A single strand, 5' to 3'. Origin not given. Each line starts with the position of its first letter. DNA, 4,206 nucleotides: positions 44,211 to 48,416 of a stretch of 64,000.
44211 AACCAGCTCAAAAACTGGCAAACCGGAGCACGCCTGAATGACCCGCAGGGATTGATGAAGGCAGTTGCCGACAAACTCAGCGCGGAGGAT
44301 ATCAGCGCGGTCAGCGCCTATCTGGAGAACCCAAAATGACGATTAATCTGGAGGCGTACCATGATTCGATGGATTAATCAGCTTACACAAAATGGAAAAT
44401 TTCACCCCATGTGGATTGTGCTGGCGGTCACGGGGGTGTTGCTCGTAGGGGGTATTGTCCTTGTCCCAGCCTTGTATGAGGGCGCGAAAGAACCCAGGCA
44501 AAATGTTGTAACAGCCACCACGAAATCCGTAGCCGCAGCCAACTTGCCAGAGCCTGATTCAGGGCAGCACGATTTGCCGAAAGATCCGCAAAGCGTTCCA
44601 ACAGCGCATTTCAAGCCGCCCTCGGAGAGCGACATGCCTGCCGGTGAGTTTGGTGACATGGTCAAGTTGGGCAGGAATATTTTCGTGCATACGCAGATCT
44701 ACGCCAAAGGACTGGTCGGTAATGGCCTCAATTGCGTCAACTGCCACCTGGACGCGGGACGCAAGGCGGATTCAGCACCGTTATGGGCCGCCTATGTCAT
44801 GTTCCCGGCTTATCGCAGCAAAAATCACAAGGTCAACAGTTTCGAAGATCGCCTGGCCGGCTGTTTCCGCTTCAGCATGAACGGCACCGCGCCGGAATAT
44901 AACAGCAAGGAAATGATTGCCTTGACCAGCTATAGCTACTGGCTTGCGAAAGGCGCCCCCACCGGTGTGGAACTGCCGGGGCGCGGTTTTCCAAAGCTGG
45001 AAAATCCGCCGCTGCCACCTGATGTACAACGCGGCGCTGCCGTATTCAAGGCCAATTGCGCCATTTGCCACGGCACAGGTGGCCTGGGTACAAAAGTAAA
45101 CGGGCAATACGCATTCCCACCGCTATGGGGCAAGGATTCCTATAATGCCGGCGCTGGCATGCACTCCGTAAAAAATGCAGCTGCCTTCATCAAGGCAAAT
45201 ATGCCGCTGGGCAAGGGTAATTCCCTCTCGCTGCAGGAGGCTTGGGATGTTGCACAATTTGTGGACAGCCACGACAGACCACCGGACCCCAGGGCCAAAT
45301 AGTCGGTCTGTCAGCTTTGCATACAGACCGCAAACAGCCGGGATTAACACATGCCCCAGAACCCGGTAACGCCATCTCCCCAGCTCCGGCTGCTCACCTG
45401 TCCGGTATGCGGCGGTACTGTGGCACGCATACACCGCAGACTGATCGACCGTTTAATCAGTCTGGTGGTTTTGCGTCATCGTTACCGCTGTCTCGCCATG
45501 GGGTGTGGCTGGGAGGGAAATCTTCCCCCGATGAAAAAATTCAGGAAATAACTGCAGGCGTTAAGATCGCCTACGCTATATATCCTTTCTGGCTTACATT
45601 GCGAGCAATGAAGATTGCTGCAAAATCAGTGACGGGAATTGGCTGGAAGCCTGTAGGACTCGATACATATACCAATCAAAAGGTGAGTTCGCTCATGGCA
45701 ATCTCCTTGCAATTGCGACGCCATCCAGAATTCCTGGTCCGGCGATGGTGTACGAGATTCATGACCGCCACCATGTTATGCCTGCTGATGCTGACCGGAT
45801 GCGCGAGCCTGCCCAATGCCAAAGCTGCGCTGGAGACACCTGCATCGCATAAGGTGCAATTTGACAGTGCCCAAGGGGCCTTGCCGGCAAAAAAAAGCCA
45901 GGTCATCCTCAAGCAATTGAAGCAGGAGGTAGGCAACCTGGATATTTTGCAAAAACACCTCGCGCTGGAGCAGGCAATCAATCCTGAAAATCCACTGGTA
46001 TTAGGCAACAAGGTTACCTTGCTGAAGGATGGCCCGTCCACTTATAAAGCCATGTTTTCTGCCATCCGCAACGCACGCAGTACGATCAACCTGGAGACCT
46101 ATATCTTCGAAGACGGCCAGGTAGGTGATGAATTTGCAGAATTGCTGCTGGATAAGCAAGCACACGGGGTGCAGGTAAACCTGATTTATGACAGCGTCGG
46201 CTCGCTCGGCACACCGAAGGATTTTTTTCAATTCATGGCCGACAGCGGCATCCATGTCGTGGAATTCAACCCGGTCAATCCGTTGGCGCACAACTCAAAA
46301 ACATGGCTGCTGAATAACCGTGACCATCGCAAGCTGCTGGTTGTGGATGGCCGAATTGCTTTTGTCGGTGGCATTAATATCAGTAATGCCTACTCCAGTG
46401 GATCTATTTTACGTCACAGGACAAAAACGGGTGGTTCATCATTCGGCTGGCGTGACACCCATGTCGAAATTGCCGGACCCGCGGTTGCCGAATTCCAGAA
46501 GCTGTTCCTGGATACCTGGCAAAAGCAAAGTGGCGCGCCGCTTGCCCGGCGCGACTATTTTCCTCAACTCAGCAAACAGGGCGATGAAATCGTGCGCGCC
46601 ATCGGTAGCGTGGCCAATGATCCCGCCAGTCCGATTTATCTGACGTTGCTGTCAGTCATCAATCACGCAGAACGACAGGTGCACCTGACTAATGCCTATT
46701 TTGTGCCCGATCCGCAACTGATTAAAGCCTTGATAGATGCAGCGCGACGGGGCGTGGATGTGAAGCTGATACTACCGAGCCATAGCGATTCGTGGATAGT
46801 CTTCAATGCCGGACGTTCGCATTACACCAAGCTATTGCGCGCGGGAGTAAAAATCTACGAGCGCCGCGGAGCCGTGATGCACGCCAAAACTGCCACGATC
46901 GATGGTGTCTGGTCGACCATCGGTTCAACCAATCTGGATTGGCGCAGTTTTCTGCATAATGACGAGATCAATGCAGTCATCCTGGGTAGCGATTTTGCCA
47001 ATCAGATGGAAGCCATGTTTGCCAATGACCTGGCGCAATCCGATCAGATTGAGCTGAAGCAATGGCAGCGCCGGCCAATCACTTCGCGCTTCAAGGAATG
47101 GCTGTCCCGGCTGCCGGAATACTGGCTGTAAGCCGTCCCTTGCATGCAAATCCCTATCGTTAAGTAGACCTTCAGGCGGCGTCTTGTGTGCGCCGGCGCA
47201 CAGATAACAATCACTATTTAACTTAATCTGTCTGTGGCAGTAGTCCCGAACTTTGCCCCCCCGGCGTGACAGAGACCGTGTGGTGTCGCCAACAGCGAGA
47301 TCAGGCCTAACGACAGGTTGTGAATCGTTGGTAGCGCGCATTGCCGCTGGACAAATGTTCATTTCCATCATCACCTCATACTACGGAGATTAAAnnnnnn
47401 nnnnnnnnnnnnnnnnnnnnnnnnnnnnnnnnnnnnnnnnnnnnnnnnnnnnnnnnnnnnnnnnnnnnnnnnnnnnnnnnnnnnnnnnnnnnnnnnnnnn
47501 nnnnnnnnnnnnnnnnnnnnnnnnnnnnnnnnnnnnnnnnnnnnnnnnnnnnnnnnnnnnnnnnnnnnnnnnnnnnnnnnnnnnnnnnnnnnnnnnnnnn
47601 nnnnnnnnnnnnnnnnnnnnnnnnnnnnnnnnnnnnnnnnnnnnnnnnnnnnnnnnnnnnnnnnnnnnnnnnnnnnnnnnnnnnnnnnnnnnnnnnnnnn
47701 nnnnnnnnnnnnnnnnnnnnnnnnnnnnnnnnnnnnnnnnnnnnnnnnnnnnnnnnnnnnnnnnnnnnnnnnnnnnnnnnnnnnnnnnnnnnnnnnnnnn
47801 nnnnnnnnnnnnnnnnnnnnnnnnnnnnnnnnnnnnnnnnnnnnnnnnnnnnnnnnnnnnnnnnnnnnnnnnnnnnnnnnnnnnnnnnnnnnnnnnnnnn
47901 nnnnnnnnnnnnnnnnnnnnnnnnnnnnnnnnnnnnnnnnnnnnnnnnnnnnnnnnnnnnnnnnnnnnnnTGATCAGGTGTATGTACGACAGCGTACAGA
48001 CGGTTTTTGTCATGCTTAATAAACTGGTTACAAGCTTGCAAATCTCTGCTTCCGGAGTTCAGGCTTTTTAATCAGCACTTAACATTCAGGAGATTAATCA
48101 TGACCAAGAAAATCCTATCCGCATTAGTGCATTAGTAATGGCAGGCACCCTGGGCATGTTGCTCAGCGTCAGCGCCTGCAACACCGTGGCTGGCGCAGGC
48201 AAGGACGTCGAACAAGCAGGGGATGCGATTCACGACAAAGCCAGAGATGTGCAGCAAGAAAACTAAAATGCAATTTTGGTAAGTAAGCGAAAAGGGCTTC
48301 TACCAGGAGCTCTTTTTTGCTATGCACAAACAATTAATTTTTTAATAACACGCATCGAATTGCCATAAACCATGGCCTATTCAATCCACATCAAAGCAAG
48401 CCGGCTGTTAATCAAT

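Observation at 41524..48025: Hidden regulon: three TGTRCG-N4-CGYACA boxes each exactly 21 nt before a TAAWCT -10 element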

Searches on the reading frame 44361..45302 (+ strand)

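Call 6: search_protein_families(library=pfam, proteins=[window:44361-45302:+], max_evalue=0.01)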
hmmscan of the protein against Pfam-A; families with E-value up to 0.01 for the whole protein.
window:44361-45302:+ (313 aa): 3 families
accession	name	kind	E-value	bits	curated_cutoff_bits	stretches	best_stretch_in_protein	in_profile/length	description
PF13442.11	Cytochrome_CBB3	-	8.5e-13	48.9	27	1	221-301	2-68/68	Cytochrome C oxidase, cbb3-type, subunit III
PF00034.26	Cytochrom_C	-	6.6e-10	40.6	21.3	1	222-303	1-88/90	Cytochrome c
PF21342.2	SoxA-TsdA_cyt-c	-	1.1e-09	38.5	27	1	121-200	13-87/88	SoxA/TsdA, cytochrome c domain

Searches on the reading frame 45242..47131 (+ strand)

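Call 6: search_protein_families(library=pfam, proteins=[window:45242-47131:+], max_evalue=0.01)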
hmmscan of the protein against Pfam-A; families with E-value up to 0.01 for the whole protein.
window:45242-47131:+ (629 aa): 2 families
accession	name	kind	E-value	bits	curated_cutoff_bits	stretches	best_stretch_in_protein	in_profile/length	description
PF13091.12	PLDc_2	-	7.8e-46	155.6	27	2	469-596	1-131/132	PLD-like domain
PF00614.28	PLDc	-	1.1e-10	41.4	21.9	1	358-384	2-28/28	Phospholipase D Active site motif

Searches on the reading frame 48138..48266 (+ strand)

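Call 6: search_protein_families(library=pfam, proteins=[window:48138-48266:+], max_evalue=0.01)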
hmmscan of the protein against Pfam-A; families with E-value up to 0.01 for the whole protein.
window:48138-48266:+ (42 aa): 1 family
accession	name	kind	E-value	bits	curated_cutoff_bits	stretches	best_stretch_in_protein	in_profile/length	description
PF08085.16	Entericidin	-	6.9e-07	29.5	23.3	1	16-35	1-20/20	Entericidin EcnA/B family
